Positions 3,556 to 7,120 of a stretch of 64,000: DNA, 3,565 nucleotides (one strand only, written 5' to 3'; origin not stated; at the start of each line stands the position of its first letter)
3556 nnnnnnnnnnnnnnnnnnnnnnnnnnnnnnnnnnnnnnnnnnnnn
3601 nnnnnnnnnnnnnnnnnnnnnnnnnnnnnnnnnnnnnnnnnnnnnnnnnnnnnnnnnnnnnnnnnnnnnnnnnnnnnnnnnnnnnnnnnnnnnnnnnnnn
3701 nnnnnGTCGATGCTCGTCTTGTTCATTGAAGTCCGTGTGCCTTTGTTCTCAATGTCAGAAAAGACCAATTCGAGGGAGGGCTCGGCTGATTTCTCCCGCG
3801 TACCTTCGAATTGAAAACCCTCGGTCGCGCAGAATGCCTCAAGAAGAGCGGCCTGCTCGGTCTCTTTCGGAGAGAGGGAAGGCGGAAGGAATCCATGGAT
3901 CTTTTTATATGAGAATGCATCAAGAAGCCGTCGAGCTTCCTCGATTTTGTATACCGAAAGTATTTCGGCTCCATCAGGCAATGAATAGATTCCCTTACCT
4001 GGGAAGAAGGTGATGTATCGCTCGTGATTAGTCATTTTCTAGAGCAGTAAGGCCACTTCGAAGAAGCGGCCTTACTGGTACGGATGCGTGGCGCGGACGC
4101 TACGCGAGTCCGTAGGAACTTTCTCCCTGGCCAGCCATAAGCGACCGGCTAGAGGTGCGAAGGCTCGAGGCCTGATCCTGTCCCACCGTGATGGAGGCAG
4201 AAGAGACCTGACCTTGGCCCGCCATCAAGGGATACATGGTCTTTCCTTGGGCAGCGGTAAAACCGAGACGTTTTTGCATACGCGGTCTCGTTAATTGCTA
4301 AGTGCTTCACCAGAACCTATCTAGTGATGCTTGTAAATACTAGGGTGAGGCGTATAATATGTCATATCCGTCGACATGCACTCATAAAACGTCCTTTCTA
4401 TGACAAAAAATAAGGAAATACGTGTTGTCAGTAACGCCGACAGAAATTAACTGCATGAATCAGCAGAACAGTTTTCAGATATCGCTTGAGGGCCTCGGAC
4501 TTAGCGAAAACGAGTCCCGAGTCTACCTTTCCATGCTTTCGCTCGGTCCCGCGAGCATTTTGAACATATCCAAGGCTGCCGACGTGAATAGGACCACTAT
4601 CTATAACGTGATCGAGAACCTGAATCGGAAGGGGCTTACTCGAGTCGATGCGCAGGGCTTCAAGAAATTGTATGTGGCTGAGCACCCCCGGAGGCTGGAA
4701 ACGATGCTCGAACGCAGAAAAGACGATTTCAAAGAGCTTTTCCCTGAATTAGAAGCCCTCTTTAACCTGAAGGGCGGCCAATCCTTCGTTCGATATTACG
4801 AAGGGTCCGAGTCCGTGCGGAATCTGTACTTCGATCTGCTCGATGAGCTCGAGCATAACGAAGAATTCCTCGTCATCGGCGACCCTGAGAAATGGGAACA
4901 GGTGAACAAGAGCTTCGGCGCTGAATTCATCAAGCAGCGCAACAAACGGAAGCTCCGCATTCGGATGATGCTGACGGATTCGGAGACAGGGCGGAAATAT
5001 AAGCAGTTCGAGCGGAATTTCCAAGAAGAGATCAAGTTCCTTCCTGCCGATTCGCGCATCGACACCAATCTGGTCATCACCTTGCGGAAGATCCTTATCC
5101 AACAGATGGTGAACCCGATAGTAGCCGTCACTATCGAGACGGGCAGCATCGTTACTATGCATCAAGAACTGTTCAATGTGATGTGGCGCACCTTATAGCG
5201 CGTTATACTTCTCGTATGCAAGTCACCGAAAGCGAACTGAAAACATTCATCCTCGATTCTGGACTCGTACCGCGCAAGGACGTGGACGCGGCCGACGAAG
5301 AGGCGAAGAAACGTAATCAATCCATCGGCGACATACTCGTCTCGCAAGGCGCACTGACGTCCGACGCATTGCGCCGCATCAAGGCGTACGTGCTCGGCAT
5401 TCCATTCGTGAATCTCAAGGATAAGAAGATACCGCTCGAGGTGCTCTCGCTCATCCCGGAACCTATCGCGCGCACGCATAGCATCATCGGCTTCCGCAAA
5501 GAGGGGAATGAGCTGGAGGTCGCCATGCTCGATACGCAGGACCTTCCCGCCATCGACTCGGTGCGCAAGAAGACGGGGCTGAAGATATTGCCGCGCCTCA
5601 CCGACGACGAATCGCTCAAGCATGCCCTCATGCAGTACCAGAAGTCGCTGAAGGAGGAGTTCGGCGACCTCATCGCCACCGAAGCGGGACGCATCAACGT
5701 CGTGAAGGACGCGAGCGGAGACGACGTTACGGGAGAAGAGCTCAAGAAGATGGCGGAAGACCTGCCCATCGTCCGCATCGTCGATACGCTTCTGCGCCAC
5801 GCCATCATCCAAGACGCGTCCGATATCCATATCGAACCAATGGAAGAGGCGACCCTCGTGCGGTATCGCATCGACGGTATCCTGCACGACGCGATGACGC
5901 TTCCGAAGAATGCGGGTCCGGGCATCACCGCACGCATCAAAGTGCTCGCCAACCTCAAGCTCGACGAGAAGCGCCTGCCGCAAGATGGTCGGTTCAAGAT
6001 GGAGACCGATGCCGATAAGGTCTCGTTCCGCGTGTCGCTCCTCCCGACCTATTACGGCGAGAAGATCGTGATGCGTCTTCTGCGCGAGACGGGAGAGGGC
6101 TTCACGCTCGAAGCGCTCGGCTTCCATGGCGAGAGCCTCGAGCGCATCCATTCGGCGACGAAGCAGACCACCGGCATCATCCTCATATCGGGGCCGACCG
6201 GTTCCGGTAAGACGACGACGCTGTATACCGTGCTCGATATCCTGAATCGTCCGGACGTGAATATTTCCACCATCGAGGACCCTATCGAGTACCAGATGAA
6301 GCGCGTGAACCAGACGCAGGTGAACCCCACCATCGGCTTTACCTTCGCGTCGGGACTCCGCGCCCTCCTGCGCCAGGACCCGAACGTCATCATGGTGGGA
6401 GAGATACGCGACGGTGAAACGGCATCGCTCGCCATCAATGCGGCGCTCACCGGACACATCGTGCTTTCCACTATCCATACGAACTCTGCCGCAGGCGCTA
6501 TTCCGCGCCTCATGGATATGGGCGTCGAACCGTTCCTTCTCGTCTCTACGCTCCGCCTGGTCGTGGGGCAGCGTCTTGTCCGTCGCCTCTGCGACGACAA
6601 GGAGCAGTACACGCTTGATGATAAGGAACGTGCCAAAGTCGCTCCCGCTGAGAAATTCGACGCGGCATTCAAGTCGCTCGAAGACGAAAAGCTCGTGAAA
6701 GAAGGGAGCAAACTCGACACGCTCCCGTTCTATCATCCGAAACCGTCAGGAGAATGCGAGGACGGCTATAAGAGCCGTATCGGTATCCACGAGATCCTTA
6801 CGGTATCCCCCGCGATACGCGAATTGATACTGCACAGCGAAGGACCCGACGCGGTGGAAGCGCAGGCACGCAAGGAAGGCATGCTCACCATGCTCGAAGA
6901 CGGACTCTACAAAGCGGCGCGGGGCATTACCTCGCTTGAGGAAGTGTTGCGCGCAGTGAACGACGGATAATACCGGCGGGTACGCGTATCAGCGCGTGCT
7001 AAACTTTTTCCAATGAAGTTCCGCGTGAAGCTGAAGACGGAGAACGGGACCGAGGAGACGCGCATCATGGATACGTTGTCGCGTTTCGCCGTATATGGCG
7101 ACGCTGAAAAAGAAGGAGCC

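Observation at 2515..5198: YcaO-domain gene with upstream stem-loop, candidate 59-aa leader ORF and divergent TrmB regulator (possible RiPP-like locus)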

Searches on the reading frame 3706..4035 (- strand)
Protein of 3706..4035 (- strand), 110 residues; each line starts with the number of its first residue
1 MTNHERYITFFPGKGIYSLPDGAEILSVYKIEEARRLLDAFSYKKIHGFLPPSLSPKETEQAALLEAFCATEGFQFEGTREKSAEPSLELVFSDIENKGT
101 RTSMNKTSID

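Call 65: predict_structure(alignment_id=A2)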
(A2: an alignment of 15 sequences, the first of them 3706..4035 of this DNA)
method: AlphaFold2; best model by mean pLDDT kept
length: 110 residues; sequences in the alignment: 15
mean_pLDDT: 79.5   pTM: 0.59
mean pLDDT of the five models: 79.5, 79.5, 79.4, 79.0, 76.6
residues with pLDDT >= 90: 48; 70-90: 27; 50-70: 32; < 50: 3
segments of 3 or more residues with pLDDT < 50: none
pLDDT, mean of each block of 10 residues (from residue 1): 74 92 92 92 88 92 91 70 53 69 62
secondary structure, 60 per line:
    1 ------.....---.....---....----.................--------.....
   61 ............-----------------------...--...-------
elements in order: E7-11 E15-19 E23-26 H31-47 H56-72 E96-98 E101-103

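Call 72: fold_search(model_id=the predicted structure, library=pdb)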
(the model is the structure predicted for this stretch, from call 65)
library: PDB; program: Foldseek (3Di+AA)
matches with E <= 10: 75; with E <= 0.001: 0
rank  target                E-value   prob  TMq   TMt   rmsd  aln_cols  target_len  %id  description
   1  6tsb                  9.8e-01  0.06  0.19  0.10   9.9        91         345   13  Crystal structure of the Chitinase Domain of the Spore Coat Protein CotE from Clostridium difficile (released 2020-06-24)
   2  7vsk                  1.6e+00  0.11  0.24  0.12   7.0        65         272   12  Crystal structure of E.coli pseudouridine kinase PsuK complexed with pseudouridine. (released 2022-06-22)
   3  7y11_A                3.0e+00  0.09  0.21  0.09  10.2        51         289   20  Crystal structure of AtSFH5-Sec14 in complex with egg PA (released 2023-04-19)
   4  4gxz_C                3.0e+00  0.08  0.22  0.14   8.5        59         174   14  Crystal structure of a periplasmic thioredoxin-like protein from Salmonella enterica serovar Typhimurium (released 2013-07-17)
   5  3s2j                  3.0e+00  0.08  0.17  0.06   9.9        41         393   22  Crystal structure of dipeptidase from Streptomyces coelicolor complexed with phosphinate pseudodipeptide L-Leu-D-Ala (released 2011-06-22)
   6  3m0j                  3.0e+00  0.06  0.17  0.07  10.9        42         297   19  Structure of oxaloacetate acetylhydrolase in complex with the inhibitor 3,3-difluorooxalacetate (released 2010-06-16)
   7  1osb_A                3.2e+00  0.04  0.16  0.08  10.3        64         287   16  Conjugative Relaxase TrwC in complex with OriT Dna. Metal-free structure. (released 2003-11-25)
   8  3itc                  3.6e+00  0.08  0.17  0.06   9.2        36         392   22  Crystal structure of Sco3058 with bound citrate and glycerol (released 2010-02-02)
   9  7y10_A                3.9e+00  0.08  0.21  0.09  10.2        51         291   20  Crystal structure of AtSFH5-Sec14 in complex with DPPA (released 2023-05-31)
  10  5nyr_A                3.9e+00  0.03  0.21  0.13  12.9        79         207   10  Anbu from Hyphomicrobium sp. strain MC1 -SG: R3 (released 2017-05-24)
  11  5x5y_A                4.2e+00  0.09  0.20  0.10   7.3        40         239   28  A membrane protein complex (released 2017-04-05)
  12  3id7                  4.2e+00  0.06  0.17  0.06   9.9        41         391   22  Crystal structure of renal dipeptidase from Streptomyces coelicolor A3(2) (released 2010-01-12)
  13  3bhp_C                4.2e+00  0.05  0.21  0.34   6.0        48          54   19  Crystal structure of UPF0291 protein ynzC from Bacillus subtilis at resolution 2.0 A. Northeast Structural Genomics Co (released 2007-12-11)
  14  9jfs_A                4.2e+00  0.02  0.16  0.04  13.7        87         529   13  Structure of Cas12p-TrxA-guide RNA-target DNA complex(29nt TS and 11nt NTS) (released 2025-09-10)
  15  2nsb                  4.4e+00  0.01  0.17  0.17  18.1       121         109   11  Structures of and interactions between domains of trigger factor from Themotoga maritima (released 2007-03-27)
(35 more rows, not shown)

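Call 103: search_solved_structures(query=A2, max_evalue=10)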
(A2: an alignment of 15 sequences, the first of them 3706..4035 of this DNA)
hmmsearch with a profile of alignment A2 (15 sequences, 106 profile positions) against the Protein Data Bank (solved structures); distinct sequences matched with E-value up to 10: 15.
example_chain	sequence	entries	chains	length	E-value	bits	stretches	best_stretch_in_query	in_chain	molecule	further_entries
8g60_LL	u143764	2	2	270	0.12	16.2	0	22-44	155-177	eL13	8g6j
5k5s_A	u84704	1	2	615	0.6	14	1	4-106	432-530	Extracellular calcium-sensing receptor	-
5fbh_B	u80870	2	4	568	0.6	14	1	4-106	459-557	Extracellular calcium-sensing receptor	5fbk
5k5t_A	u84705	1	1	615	0.71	13.8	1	4-106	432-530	Extracellular calcium-sensing receptor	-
8szf_B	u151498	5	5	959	0.9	13.4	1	4-106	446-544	Extracellular calcium-sensing receptor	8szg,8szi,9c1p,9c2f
7e6t_B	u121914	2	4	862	1.3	12.9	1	4-106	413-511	Extracellular calcium-sensing receptor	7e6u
8szi_A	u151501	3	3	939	1.3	12.9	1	4-106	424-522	Extracellular calcium-sensing receptor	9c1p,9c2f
7sil_A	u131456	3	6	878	1.4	12.8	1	4-106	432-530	Isoform 1 of Extracellular calcium-sensing receptor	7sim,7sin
8szh_A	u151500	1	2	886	1.4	12.8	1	4-106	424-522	Extracellular calcium-sensing receptor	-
7m3e_A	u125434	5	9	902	1.4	12.8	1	4-106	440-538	Extracellular calcium-sensing receptor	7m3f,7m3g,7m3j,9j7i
8wpg_B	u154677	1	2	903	1.4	12.8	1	4-106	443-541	Extracellular calcium-sensing receptor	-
9axf_R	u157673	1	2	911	1.4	12.8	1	4-106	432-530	Extracellular calcium-sensing receptor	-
9asb_Q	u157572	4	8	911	1.4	12.8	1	4-106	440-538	Isoform 1 of Extracellular calcium-sensing receptor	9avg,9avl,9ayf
7dtt_A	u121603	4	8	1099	1.5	12.7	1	4-106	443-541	Extracellular calcium-sensing receptor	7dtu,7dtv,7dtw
7uhb_K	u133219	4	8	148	2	12.3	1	30-84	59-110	Multivalent miniprotein inhibitor AHB2-2GS-SB175 | Pan-variant miniprotein TRI2-2 | TRI2-2 minibinder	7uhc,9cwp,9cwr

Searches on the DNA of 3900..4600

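Call 96: search_rna_families(source=window, start=3900, end=4600, threshold=evalue, max_evalue=1)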
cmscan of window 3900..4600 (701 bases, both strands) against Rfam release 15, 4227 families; matches with E-value up to 1: 1.
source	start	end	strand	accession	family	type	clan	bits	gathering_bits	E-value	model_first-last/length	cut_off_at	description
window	4460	4487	-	RF00612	SNORD75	Gene; snRNA; snoRNA; CD-box;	-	16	50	0.43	31-58/62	no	Small nucleolar RNA SNORD75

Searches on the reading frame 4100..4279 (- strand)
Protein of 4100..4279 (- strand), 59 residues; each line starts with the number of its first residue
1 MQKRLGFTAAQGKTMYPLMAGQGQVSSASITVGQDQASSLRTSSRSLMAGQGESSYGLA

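Call 3: search_protein_families(library=pfam, proteins=[window:4100-4279:-], max_evalue=0.01)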
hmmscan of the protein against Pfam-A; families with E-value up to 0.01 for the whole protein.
window:4100-4279:- (59 aa): 0 families

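Call 4: search_protein_families(library=ncbifam, proteins=[window:4100-4279:-], max_evalue=0.01)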
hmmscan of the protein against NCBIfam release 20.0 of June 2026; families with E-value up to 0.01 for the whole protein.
window:4100-4279:- (59 aa): 0 families

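Call 90: find_homologous_proteins(query=A3, max_evalue=1)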
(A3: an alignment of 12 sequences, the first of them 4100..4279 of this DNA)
Query A3 (12 sequences) (59 aa, profile of the alignment): 11 proteins with E <= 1 among 1533 candidates.
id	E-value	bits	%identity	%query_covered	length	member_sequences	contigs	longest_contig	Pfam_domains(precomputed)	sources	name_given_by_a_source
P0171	9.5e-20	88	38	81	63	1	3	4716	-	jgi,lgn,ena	-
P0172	4.7e-19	86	-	-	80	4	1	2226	-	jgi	jgi:hypothetical protein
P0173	2.4e-18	83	45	37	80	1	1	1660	-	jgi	jgi:hypothetical protein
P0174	3.1e-18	83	-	-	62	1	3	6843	-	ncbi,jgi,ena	jgi:hypothetical protein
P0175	3.2e-18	83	33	69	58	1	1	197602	-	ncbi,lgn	-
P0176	5.8e-18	82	35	88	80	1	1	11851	-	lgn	-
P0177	1.3e-12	65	33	61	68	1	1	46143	-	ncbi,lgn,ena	-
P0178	5.4e-9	54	34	71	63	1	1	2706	-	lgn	-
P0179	1.7e-6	46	48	75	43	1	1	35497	-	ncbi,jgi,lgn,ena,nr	ncbi:MAG TPA: hypothetical protein VEA36_02085 [Candidatus Paceibacterota bacterium]|nr:hypothetical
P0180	8.4e-6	43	47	29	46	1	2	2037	-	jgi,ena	-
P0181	1.4e-4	39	67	15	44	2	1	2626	-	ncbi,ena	-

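Call 92: find_encoding_contigs(protein=P0178, flank=3000, max_places=2)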
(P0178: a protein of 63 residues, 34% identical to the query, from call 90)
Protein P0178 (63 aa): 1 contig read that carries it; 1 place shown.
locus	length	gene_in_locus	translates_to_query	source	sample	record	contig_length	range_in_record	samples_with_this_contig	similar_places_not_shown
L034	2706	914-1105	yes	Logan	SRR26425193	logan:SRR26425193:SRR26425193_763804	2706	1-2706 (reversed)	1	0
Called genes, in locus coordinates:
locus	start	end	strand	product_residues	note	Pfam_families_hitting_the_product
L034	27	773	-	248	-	PF01978:TrmB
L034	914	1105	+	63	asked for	-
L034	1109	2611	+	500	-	PF02624:YcaO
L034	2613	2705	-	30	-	?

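Call 93: find_encoding_contigs(protein=P0180, flank=3000, max_places=2)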
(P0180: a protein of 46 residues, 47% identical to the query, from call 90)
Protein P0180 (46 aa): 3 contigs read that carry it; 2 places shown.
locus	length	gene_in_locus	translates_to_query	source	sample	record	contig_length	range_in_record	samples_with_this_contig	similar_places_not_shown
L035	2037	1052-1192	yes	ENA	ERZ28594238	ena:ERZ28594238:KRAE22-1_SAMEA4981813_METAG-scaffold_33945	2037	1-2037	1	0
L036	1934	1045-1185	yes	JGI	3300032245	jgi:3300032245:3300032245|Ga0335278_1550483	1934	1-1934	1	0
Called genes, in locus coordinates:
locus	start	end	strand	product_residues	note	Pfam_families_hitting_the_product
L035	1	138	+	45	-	?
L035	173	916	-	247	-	PF01978:TrmB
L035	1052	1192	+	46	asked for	-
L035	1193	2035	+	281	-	?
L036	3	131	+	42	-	?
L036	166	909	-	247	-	PF01978:TrmB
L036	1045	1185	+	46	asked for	-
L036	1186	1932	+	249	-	?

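Call 94: find_encoding_contigs(protein=P0181, flank=3000, max_places=2)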
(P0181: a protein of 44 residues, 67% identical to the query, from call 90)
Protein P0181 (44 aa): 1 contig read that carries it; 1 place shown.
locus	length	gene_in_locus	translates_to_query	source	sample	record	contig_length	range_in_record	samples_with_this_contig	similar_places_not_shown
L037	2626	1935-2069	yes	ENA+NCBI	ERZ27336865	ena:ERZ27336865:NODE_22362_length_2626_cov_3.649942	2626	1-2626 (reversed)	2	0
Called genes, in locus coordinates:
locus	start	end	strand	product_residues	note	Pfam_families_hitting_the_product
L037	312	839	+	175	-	-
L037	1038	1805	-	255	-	PF01978:TrmB, PF13518:HTH_28 (faint), PF13551:HTH_29 (weak)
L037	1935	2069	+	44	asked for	-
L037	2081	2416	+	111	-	-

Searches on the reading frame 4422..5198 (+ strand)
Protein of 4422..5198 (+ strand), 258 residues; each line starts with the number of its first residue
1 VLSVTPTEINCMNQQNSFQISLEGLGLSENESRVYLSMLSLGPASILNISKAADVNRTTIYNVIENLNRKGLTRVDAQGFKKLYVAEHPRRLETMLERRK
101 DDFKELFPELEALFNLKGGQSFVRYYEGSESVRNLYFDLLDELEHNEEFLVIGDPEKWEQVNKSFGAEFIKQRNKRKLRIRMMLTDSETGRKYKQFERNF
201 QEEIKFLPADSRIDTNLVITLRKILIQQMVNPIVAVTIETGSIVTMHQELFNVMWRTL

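Call 3: search_protein_families(library=pfam, proteins=[window:4422-5198:+], max_evalue=0.01)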
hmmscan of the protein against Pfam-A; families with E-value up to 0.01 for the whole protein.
window:4422-5198:+ (258 aa): 3 families
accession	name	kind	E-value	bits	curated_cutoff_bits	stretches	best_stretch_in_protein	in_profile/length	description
PF01978.25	TrmB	-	1.4e-15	57.3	25.6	1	22-89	1-67/68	Sugar-specific transcriptional regulator TrmB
PF08279.18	HTH_11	-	0.0058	16.9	25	0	45-76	17-47/55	HTH domain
PF13730.12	HTH_36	-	0.0072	16.5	25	0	26-72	2-54/55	Helix-turn-helix domain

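Call 4: search_protein_families(library=ncbifam, proteins=[window:4422-5198:+], max_evalue=0.01)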
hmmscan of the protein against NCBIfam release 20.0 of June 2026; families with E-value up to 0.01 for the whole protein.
window:4422-5198:+ (258 aa): 5 families
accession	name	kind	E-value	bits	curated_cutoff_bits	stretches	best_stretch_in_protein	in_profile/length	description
NF047390.1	TransRegTrmBL1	equivalog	5e-09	35.6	650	1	21-106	9-90/341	HTH-type sugar sensing transcriptional regulator TrmBL1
TIGR01884.1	cas_HTH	subfamily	0.00017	21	60.2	1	24-76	137-189/202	CRISPR-associated CARF protein Csa3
NF040851.1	tran_reg_TrmB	equivalog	0.00019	20.7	600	1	18-111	7-96/338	HTH-type sugar-sensing transcriptional regulator TrmB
NF040939.2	trans_reg_lrs14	equivalog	0.0055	16.7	90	0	26-73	18-66/103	Lrs14 family HTH-type transcriptional regulator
NF053606.1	Sta1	subfamily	0.0067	16.5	80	0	26-74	17-65/100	Sta1 family transcriptional regulator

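Call 47: search_protein_families(library=padloc, proteins=[window:4455-5198:+], max_evalue=0.01)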
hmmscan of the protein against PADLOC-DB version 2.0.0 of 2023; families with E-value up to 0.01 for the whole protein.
window:4455-5198:+ (247 aa): 6 families
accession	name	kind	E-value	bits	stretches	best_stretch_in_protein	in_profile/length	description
PDLC01268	CasR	-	2.1e-06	25.8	1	6-66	114-169/179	"CAS-I,CAS-II,CAS-III,CAS-IV,CAS-V,CAS-VI; associated_signaling"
PDLC01434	CasR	-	2.3e-05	22.4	1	11-65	124-174/191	"CAS-I,CAS-II,CAS-III,CAS-IV,CAS-V,CAS-VI; associated_signaling"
PDLC01044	Csa3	-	8.1e-05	20.6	1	15-67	133-183/194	Type I-A associated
PDLC01849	CARF3--CARF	-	0.0015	16.3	1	13-63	133-182/197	-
PDLC01438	Csa3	-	0.005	14.9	1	18-121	147-209/305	"CAS-I,CAS-II,CAS-III,CAS-IV,CAS-V,CAS-VI; associated_signaling"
PDLC01858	CARF3--CARF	-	0.0063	14.4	0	14-67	140-192/204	-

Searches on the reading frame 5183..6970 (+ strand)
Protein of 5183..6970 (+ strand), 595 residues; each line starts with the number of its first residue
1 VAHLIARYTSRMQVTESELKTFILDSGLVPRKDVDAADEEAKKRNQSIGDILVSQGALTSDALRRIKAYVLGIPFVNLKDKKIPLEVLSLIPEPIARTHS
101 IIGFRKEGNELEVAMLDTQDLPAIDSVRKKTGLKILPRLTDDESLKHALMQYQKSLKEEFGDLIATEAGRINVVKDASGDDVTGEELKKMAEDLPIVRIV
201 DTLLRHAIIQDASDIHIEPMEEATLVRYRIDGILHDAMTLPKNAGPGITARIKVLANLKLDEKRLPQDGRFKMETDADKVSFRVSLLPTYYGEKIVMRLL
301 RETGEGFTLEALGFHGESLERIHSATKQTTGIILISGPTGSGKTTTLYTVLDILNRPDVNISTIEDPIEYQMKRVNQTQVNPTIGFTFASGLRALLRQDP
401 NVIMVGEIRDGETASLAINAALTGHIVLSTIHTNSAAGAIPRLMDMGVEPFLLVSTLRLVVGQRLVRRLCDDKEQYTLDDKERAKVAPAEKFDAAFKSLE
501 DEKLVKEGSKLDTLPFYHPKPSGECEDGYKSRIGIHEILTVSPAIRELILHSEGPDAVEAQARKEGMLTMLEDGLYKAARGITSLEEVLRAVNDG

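Call 3: search_protein_families(library=pfam, proteins=[window:5183-6970:+], max_evalue=0.01)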
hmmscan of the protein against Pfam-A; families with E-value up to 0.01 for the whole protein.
window:5183-6970:+ (595 aa): 8 families
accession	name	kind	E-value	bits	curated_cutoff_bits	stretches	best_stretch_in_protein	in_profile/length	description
PF00437.27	T2SSE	-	1.6e-122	409.2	24.9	1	191-590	3-370/370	Type II/IV secretion system protein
PF05157.20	MshEN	-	3.6e-14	52.9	23.1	1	71-157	1-88/90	MshEN domain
PF25199.1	nSTAND_NTPase5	-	0.00017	21.9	34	1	317-370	27-82/145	Novel STAND NTPase 5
PF13191.12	AAA_16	-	0.00019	22.4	32.6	1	322-417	16-103/167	AAA ATPase domain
PF13401.12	AAA_22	-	0.00061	20.5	27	1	328-359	3-36/130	AAA domain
PF13476.12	AAA_23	-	0.004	18.3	27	1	329-347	18-36/201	AAA domain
PF13555.12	AAA_29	-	0.0069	16.5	27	0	323-348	15-40/61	P-loop containing region of AAA domain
PF20720.3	nSTAND3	-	0.0092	16.1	27.2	0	328-364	15-51/155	Novel STAND NTPase 3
